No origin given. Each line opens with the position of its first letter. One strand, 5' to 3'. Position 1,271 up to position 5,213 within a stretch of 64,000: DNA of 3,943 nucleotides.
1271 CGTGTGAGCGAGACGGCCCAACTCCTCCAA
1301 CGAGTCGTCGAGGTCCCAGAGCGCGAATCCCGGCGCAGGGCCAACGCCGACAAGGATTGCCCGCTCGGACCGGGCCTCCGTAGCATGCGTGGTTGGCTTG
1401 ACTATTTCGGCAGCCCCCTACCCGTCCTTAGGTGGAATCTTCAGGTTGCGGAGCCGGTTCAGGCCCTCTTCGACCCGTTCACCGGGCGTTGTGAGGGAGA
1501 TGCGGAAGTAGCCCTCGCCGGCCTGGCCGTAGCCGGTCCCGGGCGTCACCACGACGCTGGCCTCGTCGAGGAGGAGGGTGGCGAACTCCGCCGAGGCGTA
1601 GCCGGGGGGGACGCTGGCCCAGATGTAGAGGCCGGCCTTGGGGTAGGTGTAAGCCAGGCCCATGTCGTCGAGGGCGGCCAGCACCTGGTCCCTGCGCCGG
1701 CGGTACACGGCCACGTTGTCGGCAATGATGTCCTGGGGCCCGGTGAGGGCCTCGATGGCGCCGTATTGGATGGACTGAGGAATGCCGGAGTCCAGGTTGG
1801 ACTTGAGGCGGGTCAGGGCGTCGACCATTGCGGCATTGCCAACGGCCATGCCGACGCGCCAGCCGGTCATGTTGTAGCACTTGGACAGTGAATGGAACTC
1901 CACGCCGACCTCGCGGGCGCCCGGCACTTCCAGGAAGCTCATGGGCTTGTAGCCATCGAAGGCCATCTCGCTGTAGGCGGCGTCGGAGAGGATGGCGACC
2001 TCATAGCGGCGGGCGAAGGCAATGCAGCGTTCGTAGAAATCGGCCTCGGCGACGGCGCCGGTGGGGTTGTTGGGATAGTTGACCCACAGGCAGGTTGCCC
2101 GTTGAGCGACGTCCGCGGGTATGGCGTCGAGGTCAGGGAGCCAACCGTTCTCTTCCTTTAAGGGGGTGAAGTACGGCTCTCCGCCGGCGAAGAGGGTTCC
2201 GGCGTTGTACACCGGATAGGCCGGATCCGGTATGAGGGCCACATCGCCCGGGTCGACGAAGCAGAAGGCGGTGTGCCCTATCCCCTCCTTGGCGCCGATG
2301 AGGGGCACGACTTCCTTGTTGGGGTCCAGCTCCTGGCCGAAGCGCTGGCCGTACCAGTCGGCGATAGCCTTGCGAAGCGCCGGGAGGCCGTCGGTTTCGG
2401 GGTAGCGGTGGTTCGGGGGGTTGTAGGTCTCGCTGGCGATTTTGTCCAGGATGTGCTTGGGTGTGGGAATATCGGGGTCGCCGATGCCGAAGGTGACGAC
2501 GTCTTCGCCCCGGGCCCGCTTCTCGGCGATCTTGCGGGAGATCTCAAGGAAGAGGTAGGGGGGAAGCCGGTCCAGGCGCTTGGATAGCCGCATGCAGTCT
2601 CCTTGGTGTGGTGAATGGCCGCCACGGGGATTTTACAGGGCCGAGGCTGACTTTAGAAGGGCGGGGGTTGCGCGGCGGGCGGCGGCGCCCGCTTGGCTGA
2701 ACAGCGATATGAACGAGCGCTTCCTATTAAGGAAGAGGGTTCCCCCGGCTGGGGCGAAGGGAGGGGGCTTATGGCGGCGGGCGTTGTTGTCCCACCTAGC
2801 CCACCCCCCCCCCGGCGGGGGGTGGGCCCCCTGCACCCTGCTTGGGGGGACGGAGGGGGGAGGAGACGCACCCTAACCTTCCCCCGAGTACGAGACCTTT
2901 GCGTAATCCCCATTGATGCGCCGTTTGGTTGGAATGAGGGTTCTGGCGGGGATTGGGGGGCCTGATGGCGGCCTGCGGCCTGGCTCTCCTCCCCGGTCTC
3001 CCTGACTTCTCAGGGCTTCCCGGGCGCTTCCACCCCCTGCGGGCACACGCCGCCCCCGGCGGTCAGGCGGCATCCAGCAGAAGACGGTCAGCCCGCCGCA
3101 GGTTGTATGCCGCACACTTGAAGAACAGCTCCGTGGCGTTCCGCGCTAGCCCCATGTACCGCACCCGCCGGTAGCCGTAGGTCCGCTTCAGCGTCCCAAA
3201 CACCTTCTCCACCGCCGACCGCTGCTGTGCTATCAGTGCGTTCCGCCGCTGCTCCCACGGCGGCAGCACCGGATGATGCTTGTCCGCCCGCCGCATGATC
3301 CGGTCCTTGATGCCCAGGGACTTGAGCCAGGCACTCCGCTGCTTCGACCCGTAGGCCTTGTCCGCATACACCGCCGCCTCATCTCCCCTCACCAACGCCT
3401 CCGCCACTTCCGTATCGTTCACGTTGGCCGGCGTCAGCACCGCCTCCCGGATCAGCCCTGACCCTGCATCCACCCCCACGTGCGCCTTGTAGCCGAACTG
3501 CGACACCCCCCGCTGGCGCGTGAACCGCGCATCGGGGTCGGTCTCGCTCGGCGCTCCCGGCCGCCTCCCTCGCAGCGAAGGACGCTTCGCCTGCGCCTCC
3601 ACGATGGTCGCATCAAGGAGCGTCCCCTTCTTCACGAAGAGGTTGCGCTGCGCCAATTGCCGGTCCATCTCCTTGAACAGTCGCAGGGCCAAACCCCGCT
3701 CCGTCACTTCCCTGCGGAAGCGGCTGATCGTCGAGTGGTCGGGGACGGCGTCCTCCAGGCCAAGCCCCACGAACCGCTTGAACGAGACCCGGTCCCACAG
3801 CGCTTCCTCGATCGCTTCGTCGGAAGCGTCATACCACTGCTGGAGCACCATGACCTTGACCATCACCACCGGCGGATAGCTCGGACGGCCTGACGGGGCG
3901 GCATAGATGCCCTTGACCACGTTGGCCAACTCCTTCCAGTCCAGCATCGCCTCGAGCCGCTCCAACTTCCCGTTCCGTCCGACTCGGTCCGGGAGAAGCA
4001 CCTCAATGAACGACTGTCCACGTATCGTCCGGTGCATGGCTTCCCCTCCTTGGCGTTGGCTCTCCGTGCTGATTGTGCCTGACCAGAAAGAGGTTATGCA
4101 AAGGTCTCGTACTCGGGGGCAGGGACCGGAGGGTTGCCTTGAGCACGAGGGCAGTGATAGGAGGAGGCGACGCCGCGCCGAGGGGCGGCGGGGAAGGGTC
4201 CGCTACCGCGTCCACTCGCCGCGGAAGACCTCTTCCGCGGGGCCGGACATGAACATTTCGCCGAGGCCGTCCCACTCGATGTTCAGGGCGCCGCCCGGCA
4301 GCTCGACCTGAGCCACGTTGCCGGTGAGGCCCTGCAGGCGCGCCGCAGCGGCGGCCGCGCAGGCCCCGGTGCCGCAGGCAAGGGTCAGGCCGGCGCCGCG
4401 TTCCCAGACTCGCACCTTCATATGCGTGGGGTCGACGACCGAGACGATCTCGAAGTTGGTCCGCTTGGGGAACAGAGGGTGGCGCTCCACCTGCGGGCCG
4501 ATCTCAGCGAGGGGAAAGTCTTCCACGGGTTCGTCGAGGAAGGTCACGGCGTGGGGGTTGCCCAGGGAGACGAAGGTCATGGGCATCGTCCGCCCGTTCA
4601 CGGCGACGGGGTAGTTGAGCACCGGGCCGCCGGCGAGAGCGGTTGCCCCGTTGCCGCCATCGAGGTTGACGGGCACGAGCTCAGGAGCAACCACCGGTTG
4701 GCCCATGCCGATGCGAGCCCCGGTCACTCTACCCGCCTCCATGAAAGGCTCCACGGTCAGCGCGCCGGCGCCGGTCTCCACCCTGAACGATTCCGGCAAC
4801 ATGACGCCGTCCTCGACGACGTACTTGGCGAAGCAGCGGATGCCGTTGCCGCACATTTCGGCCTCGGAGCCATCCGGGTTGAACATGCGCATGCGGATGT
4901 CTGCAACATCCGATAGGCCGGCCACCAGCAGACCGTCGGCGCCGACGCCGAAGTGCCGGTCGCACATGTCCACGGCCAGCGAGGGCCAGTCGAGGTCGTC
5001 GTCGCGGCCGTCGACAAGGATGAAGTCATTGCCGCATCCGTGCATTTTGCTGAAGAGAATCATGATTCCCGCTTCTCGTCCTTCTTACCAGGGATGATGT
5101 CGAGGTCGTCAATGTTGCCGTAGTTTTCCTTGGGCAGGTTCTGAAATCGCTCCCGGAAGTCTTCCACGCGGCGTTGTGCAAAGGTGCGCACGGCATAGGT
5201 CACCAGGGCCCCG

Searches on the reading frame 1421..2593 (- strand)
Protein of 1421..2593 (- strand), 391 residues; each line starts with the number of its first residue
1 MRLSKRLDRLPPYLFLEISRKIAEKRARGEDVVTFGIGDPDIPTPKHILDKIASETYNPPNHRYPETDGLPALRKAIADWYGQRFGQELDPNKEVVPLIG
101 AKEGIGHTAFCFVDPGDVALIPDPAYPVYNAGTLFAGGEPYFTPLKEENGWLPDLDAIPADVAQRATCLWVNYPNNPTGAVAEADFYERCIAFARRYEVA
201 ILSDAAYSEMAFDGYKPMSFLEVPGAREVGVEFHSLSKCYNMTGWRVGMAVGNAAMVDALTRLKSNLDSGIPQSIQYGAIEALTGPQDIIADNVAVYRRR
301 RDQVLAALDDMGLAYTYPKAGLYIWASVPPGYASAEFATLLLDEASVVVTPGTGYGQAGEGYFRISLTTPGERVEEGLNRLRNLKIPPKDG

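Call 62: search_protein_families(library=pfam, proteins=[window:1421-2593:-], max_evalue=0.0001)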
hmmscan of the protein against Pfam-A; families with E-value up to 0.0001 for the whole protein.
window:1421-2593:- (391 aa): 1 family
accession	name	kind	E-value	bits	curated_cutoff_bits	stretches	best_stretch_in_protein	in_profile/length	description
PF00155.27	Aminotran_1_2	-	5.4e-64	217.1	19.7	1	31-381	2-361/361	Aminotransferase class I and II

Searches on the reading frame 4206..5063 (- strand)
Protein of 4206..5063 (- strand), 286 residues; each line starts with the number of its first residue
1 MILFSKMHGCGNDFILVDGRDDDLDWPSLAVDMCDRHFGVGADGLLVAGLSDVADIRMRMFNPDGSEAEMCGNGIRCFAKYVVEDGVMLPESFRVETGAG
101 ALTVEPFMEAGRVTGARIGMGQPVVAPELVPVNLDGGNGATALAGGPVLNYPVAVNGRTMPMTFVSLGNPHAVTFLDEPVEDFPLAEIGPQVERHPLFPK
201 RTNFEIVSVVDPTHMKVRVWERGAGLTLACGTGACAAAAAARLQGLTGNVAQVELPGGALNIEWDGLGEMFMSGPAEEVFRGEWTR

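Call 62: search_protein_families(library=pfam, proteins=[window:4206-5063:-], max_evalue=0.0001)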
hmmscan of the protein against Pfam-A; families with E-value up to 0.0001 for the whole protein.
window:4206-5063:- (286 aa): 1 family
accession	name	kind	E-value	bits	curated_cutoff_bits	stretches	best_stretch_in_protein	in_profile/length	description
PF01678.24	DAP_epimerase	-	3.5e-61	205.1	34.7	2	4-123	1-118/121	Diaminopimelate epimerase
